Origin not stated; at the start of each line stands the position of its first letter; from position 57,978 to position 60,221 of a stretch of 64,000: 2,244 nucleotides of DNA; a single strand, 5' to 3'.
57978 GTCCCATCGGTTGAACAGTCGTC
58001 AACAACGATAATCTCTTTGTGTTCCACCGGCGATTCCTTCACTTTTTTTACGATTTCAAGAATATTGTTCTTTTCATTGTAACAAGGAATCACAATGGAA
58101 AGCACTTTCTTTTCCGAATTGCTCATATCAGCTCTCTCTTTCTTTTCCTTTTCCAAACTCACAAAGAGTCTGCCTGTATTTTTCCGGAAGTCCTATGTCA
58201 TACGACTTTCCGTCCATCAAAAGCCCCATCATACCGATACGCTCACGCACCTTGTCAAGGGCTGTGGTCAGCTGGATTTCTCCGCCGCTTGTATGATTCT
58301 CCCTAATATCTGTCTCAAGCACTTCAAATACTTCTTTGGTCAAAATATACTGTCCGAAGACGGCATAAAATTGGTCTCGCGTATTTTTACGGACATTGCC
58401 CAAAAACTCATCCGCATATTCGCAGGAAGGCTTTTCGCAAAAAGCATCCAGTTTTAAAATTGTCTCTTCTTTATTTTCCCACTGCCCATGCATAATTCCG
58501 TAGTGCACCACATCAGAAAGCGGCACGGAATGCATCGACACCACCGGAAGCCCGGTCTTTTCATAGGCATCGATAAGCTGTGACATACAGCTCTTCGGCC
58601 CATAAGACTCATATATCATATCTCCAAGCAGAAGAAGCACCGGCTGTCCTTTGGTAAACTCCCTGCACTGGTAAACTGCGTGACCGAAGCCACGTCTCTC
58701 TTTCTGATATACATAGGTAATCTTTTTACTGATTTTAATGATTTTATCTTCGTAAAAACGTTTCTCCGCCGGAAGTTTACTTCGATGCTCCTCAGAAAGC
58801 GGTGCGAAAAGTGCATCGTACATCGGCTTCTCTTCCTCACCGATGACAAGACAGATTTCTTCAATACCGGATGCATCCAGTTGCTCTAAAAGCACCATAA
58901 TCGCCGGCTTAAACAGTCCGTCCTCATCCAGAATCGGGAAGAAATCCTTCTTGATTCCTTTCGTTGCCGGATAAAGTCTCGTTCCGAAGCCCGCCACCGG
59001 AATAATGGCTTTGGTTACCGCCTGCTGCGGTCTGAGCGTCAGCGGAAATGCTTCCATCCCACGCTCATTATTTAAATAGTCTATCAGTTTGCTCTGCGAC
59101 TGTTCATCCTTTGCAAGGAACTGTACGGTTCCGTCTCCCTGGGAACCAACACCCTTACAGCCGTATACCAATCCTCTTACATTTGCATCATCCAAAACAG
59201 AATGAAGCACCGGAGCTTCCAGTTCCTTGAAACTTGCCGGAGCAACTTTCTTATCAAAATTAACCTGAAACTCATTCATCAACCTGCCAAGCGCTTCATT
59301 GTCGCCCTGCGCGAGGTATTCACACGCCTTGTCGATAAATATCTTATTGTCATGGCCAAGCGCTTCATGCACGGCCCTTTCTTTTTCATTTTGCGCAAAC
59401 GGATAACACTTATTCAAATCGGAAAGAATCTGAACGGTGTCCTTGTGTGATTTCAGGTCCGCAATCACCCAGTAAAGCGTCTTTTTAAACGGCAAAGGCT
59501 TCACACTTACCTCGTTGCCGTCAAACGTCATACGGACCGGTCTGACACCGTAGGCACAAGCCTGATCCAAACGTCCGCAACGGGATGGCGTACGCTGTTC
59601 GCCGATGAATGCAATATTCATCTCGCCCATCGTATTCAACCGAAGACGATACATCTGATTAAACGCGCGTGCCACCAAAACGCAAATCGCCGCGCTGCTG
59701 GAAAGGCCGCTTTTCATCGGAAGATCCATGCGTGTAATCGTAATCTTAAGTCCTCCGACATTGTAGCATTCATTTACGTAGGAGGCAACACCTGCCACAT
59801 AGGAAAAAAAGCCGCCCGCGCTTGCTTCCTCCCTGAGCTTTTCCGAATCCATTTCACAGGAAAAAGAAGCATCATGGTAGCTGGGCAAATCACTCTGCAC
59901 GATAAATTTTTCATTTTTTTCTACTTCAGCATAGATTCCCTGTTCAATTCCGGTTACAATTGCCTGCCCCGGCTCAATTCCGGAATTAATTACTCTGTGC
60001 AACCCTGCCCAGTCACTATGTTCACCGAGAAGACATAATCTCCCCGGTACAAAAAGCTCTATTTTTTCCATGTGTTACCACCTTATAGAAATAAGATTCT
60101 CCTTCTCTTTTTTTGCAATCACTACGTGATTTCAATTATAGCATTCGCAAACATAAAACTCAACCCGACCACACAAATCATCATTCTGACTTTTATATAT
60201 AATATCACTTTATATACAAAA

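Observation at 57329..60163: Self-contained 'scavenge-activate-load' cassette: GHMP sugar kinase fused to a UDP-sugar pyrophosphorylase, coupled to a DPM1-like polyprenyl-phosphate glycosyltransferase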

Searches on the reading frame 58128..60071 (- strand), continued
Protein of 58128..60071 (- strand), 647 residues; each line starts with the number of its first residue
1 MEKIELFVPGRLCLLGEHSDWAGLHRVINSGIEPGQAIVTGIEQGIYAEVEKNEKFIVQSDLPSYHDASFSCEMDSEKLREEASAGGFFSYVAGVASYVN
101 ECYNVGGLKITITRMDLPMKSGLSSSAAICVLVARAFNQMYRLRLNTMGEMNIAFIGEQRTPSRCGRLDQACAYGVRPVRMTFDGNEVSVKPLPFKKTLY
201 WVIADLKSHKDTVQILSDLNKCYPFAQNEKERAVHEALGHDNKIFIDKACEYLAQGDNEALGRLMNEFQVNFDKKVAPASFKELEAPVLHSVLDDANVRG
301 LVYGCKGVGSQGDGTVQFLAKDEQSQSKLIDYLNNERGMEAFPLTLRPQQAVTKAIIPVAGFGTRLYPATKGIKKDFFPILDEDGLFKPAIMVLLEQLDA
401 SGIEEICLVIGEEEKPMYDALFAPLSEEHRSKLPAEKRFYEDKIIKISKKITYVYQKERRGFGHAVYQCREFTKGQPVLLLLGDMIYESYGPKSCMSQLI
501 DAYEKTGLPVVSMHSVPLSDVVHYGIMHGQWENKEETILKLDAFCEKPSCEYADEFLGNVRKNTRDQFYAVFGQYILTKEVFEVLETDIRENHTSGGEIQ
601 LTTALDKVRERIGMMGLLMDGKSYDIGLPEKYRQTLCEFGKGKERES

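Call 65: search_protein_families(library=ncbifam, proteins=[P0225, L053:5804-6802:+, L053:11944-12972:+, L039:8360-9526:+, L008:9865-11106:+, L021:7554-8894:+, L021:8916-9857:+], max_evalue=1e-10)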
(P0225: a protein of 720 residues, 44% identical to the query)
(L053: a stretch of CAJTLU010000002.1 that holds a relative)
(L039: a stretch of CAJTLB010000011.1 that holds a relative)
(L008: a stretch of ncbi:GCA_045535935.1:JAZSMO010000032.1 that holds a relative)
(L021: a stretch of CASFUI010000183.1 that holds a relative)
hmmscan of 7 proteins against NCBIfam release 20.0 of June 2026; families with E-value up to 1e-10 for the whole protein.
P0225 (720 aa): 20 families
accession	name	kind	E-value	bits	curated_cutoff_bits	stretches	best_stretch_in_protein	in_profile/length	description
TIGR01179.1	galE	equivalog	2.5e-112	375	262.3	1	4-324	2-328/332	UDP-glucose 4-epimerase GalE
NF007956.0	PRK10675.1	subfamily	7.8e-65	219.2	394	1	3-324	2-331/338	UDP-glucose 4-epimerase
TIGR02197.1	heptose_epim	equivalog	4.5e-34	118.1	274.6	1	4-272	1-261/316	ADP-glyceromanno-heptose 6-epimerase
TIGR01181.1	dTDP_gluc_dehyt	equivalog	1.1e-27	97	365.1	1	4-326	2-316/321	dTDP-glucose 4,6-dehydratase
TIGR03466.1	HpnA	hypoth_equivalog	8.5e-20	70.9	367.65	1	3-157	2-157/327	hopanoid-associated sugar epimerase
TIGR00549.1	mevalon_kin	equivalog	4.1e-19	69.1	163.05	1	359-625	2-241/276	mevalonate kinase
TIGR04180.1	EDH_00030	hypoth_equivalog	3.9e-18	65.6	475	1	4-275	1-260/297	NAD-dependent 4,6-dehydratase LegB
NF003036.0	PRK03926.1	equivalog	5.6e-18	65.1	403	1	354-681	2-279/302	mevalonate kinase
NF043036.1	ErythonDh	equivalog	1.9e-17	63.5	325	1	4-162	3-170/321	D-erythronate dehydrogenase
NF042422.1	oxyalk_red_OleD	equivalog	4.2e-17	62.5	580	1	4-119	3-112/329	2-alkyl-3-oxoalkanoate reductase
NF008360.0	PRK11150.1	equivalog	2.2e-16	59.9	452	1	4-261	2-244/310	ADP-glyceromanno-heptose 6-epimerase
NF003006.0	PRK03817.1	equivalog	1.3e-14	54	443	1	355-552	3-179/352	galactokinase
TIGR00131.1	gal_kin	equivalog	1.7e-14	53.5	226.65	1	352-551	16-201/388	galactokinase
NF003705.0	PRK05322.1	equivalog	3e-14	52.6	385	1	352-527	18-180/388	galactokinase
NF011728.1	PRK15181.1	equivalog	6.5e-14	51.7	760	1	5-266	19-277/348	Vi polysaccharide biosynthesis UDP-N-acetylglucosaminuronic acid C-4 epimerase TviC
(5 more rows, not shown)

L053:5804-6802:+ (332 aa): 17 families
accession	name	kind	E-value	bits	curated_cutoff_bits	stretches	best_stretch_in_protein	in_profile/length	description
TIGR01179.1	galE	equivalog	4.2e-139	463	262.3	1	10-330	1-328/332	UDP-glucose 4-epimerase GalE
NF007956.0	PRK10675.1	subfamily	3e-83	279.8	394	1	11-330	3-332/338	UDP-glucose 4-epimerase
TIGR01181.1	dTDP_gluc_dehyt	equivalog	4.3e-38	131.2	365.1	1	11-330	2-314/321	dTDP-glucose 4,6-dehydratase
TIGR02197.1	heptose_epim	equivalog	1.1e-31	110.1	274.6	1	11-280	1-263/316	ADP-glyceromanno-heptose 6-epimerase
TIGR04180.1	EDH_00030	hypoth_equivalog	2.2e-30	105.7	475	1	11-313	1-296/297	NAD-dependent 4,6-dehydratase LegB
NF007490.0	PRK10084.1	subfamily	8e-23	81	649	1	11-116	3-116/361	dTDP-glucose 4,6-dehydratase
NF007582.0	PRK10217.1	equivalog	3.4e-20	72.4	698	1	10-282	3-274/355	dTDP-glucose 4,6-dehydratase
TIGR02622.1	CDP_4_6_dhtase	equivalog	1.5e-18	67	278.45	1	54-329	58-332/352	CDP-glucose 4,6-dehydratase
NF047922.1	GDPFucSynFcl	equivalog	1.7e-16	60.6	500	1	10-327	4-301/308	GDP-L-fucose synthase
NF008360.0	PRK11150.1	equivalog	6e-16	58.5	452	1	10-277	1-254/310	ADP-glyceromanno-heptose 6-epimerase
NF043036.1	ErythonDh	equivalog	4.7e-15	55.6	325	1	11-165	3-166/321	D-erythronate dehydrogenase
TIGR03466.1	HpnA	hypoth_equivalog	7.1e-15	54.7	367.65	1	11-280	3-249/327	hopanoid-associated sugar epimerase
NF011728.1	PRK15181.1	equivalog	2.2e-14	53.2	760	1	10-182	17-199/348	Vi polysaccharide biosynthesis UDP-N-acetylglucosaminuronic acid C-4 epimerase TviC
TIGR01472.1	gmd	equivalog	3.6e-14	52.7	415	1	45-177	49-184/342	GDP-mannose 4,6-dehydratase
NF042422.1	oxyalk_red_OleD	equivalog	3.4e-12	46.4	580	0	11-128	3-114/329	2-alkyl-3-oxoalkanoate reductase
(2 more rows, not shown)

L053:11944-12972:+ (342 aa): 15 families
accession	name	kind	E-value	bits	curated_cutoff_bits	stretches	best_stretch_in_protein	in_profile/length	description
NF007956.0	PRK10675.1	subfamily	9.4e-148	491.8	394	1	1-336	1-336/338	UDP-glucose 4-epimerase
TIGR01179.1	galE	equivalog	1.6e-141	471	262.3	1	2-335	1-331/332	UDP-glucose 4-epimerase GalE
TIGR02197.1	heptose_epim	equivalog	1.5e-32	113.1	274.6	1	3-282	1-262/316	ADP-glyceromanno-heptose 6-epimerase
TIGR01181.1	dTDP_gluc_dehyt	equivalog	1.8e-31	109.4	365.1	1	2-332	1-314/321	dTDP-glucose 4,6-dehydratase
TIGR04180.1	EDH_00030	hypoth_equivalog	8.8e-28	97.2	475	1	3-292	1-268/297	NAD-dependent 4,6-dehydratase LegB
NF011728.1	PRK15181.1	equivalog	2.9e-22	79.2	760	1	3-319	18-327/348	Vi polysaccharide biosynthesis UDP-N-acetylglucosaminuronic acid C-4 epimerase TviC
NF042422.1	oxyalk_red_OleD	equivalog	8.6e-17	61.5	580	1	1-282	1-252/329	2-alkyl-3-oxoalkanoate reductase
NF007490.0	PRK10084.1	subfamily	9.4e-16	57.7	649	1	1-113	1-113/361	dTDP-glucose 4,6-dehydratase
NF007582.0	PRK10217.1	equivalog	2.4e-14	53.2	698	1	2-113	3-114/355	dTDP-glucose 4,6-dehydratase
NF043036.1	ErythonDh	equivalog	6e-14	52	325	1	1-162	1-162/321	D-erythronate dehydrogenase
TIGR03466.1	HpnA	hypoth_equivalog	1.6e-13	50.3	367.65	1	2-185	2-175/327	hopanoid-associated sugar epimerase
NF041015.1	UDPsulfquin_syn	equivalog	5e-13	48.8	575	1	1-116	1-135/384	UDP-sulfoquinovose synthase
NF008360.0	PRK11150.1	equivalog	5.7e-13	48.7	452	1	3-275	2-249/310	ADP-glyceromanno-heptose 6-epimerase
NF042423.1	oxyalk_red_Shew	equivalog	2e-11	43.5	580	1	2-265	10-242/331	2-alkyl-3-oxoalkanoate reductase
TIGR02622.1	CDP_4_6_dhtase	equivalog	2.6e-11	43.3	278.45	1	2-133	6-138/352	CDP-glucose 4,6-dehydratase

L039:8360-9526:+ (388 aa): 5 families
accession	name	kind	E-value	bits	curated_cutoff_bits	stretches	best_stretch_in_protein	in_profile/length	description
TIGR00031.1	UDP-GALP_mutase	equivalog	1.9e-118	395.7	303.75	1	3-376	3-376/378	UDP-galactopyranose mutase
NF005547.0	PRK07208.1-3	equivalog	3.6e-17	62.3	380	1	2-169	5-174/465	hypothetical protein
NF005548.0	PRK07208.1-4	equivalog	5.5e-15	54.9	389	1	1-172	3-172/488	hypothetical protein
NF005546.0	PRK07208.1-2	equivalog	7.1e-12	44.7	418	0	2-71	5-74/527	hypothetical protein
NF005545.0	PRK07208.1-1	equivalog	2.1e-11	42.9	451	0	3-169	9-173/504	hypothetical protein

L008:9865-11106:+ (413 aa): 6 families
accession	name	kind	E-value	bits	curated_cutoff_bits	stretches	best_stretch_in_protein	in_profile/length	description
NF011631.0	PRK15057.1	equivalog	5.3e-174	578.8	757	1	1-412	1-387/388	UDP-glucose 6-dehydrogenase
TIGR03026.1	NDP-sugDHase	subfamily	8e-100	334.5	189.8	1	1-403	1-397/413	nucleotide sugar dehydrogenase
NF041297.1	UDPGDh_AglM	equivalog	8.6e-46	156.7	670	1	1-368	1-363/429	UDP-glucose 6-dehydrogenase AglM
NF047673.2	TeichurnBiosyTuaD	equivalog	1.4e-43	149.7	700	1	2-368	3-357/439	UDP-glucose 6-dehydrogenase TuaD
NF040825.1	UDPMaNacDH_Arch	equivalog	4.6e-30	104.8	750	1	1-379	1-366/418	UDP-N-acetyl-D-mannosamine dehydrogenase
NF008286.0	PRK11064.1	equivalog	5e-23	81.3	459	1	2-390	5-392/420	UDP-N-acetyl-D-mannosamine dehydrogenase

L021:7554-8894:+ (446 aa): 7 families
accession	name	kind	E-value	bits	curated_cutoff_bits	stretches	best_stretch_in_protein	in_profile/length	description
NF047673.2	TeichurnBiosyTuaD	equivalog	3e-156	521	700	1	2-440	3-431/439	UDP-glucose 6-dehydrogenase TuaD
TIGR03026.1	NDP-sugDHase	subfamily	1.4e-139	465.5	189.8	1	1-421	1-413/413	nucleotide sugar dehydrogenase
NF041297.1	UDPGDh_AglM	equivalog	1.3e-115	386.7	670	1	1-424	1-418/429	UDP-glucose 6-dehydrogenase AglM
NF040825.1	UDPMaNacDH_Arch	equivalog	8.7e-53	179.7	750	1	1-424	1-402/418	UDP-N-acetyl-D-mannosamine dehydrogenase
NF008286.0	PRK11064.1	equivalog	3.1e-48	164.4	459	1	2-410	5-410/420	UDP-N-acetyl-D-mannosamine dehydrogenase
NF011631.0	PRK15057.1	equivalog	8.1e-38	130.5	757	1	1-363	1-343/388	UDP-glucose 6-dehydrogenase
NF011729.0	PRK15182.1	equivalog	5.3e-23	81.5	592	1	1-406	7-398/425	Vi polysaccharide biosynthesis UDP-N-acetylglucosamine C-6 dehydrogenase TviB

L021:8916-9857:+ (313 aa): 13 families
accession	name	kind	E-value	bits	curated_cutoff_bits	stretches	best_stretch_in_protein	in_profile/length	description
TIGR01181.1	dTDP_gluc_dehyt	equivalog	2.6e-38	131.9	365.1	1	3-309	1-312/321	dTDP-glucose 4,6-dehydratase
TIGR04180.1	EDH_00030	hypoth_equivalog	6.2e-33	114.1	475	1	4-266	1-264/297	NAD-dependent 4,6-dehydratase LegB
NF008872.0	PRK11908.1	equivalog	9.2e-27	94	294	1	1-260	1-273/349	bifunctional UDP-4-keto-pentose/UDP-xylose synthase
NF005998.1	PRK08125.1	equivalog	2.2e-23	82.5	777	1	2-308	316-649/649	bifunctional UDP-4-amino-4-deoxy-L-arabinose formyltransferase/UDP-glucuronic acid oxidase ArnA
NF007582.0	PRK10217.1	equivalog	1.4e-21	77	698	1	1-224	1-237/355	dTDP-glucose 4,6-dehydratase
TIGR01179.1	galE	equivalog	2.2e-21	76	262.3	1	3-296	1-312/332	UDP-glucose 4-epimerase GalE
NF047922.1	GDPFucSynFcl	equivalog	2.7e-20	73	500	1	144-309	133-302/308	GDP-L-fucose synthase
NF011728.1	PRK15181.1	equivalog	4.5e-20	71.9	760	1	2-224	16-246/348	Vi polysaccharide biosynthesis UDP-N-acetylglucosaminuronic acid C-4 epimerase TviC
NF007490.0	PRK10084.1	subfamily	3e-19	69.3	649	1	3-228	2-248/361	dTDP-glucose 4,6-dehydratase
TIGR02197.1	heptose_epim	equivalog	3.5e-19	69.1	274.6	1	4-272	1-274/316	ADP-glyceromanno-heptose 6-epimerase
NF041015.1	UDPsulfquin_syn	equivalog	1.6e-11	43.8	575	0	181-228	232-279/384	UDP-sulfoquinovose synthase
NF047837.1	UDPAcbARedWbcJ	equivalog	4.1e-11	42.4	500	0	144-266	102-223/372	UDP-2-acetamido-2,6-beta-L-arabino-hexul-4-ose reductase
NF007956.0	PRK10675.1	subfamily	5.3e-11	42.2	394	0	3-235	2-255/338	UDP-glucose 4-epimerase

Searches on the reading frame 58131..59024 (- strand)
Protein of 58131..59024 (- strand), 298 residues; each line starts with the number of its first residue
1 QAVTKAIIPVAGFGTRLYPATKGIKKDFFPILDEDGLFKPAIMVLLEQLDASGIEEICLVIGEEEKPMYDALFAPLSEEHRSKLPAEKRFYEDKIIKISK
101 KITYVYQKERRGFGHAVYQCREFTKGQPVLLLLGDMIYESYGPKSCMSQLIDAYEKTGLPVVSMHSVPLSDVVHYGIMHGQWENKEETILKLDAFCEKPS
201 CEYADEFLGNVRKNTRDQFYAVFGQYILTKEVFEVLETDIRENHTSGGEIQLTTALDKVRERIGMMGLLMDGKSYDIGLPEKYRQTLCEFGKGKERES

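Call 10: search_solved_structures(query=window:58131-59024:-, max_evalue=0.01, show_alignments=2)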
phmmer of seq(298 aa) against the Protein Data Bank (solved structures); distinct sequences matched with E-value up to 0.01: 39.
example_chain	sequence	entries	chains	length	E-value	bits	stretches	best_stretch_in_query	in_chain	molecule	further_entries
7o2n_A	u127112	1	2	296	5.3e-33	117.6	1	3-278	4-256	Probable UTP--glucose-1-phosphate uridylyltransferase YngB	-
7b1r_A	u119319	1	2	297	5.4e-33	117.6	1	3-278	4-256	Probable UTP--glucose-1-phosphate uridylyltransferase YngB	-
3juj_A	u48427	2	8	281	1.4e-29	106.4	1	3-286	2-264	UDP-glucose pyrophosphorylase (GalU)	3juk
5vct_A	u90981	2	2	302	1.5e-27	99.7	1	3-291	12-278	UTP--glucose-1-phosphate uridylyltransferase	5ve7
8f73_A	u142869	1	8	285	1.2e-26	96.7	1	3-285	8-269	UTP--glucose-1-phosphate uridylyltransferase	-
2ux8_A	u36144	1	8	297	1.9e-26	96.1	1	3-279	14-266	GLUCOSE-1-PHOSPHATE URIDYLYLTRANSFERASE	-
5j49_A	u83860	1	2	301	3.1e-26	95.4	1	3-291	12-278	UTP--glucose-1-phosphate uridylyltransferase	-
6mnu_A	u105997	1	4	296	7.6e-25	90.8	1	4-291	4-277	UTP--glucose-1-phosphate uridylyltransferase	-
5i1f_A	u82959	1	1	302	2.9e-24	88.9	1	3-291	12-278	UTP--glucose-1-phosphate uridylyltransferase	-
2e3d_A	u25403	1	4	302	1.6e-23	86.5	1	3-291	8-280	UTP--glucose-1-phosphate uridylyltransferase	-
4d48_A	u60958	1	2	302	8.7e-22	80.8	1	3-293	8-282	GLUCOSE-1-PHOSPHATE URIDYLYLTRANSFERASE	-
9o90_A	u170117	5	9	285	1.8e-20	76.4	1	2-283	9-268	UTP--glucose-1-phosphate uridylyltransferase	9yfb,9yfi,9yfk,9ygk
6knj_A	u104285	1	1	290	6.7e-19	71.3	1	3-291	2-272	UTP--glucose-1-phosphate uridylyltransferase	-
6ikx_A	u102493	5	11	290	1.1e-18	70.6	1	3-291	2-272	UTP--glucose-1-phosphate uridylyltransferase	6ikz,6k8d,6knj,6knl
2pa4_A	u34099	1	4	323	5.3e-16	61.8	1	2-292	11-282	UTP-GLUCOSE-1-PHOSPHATE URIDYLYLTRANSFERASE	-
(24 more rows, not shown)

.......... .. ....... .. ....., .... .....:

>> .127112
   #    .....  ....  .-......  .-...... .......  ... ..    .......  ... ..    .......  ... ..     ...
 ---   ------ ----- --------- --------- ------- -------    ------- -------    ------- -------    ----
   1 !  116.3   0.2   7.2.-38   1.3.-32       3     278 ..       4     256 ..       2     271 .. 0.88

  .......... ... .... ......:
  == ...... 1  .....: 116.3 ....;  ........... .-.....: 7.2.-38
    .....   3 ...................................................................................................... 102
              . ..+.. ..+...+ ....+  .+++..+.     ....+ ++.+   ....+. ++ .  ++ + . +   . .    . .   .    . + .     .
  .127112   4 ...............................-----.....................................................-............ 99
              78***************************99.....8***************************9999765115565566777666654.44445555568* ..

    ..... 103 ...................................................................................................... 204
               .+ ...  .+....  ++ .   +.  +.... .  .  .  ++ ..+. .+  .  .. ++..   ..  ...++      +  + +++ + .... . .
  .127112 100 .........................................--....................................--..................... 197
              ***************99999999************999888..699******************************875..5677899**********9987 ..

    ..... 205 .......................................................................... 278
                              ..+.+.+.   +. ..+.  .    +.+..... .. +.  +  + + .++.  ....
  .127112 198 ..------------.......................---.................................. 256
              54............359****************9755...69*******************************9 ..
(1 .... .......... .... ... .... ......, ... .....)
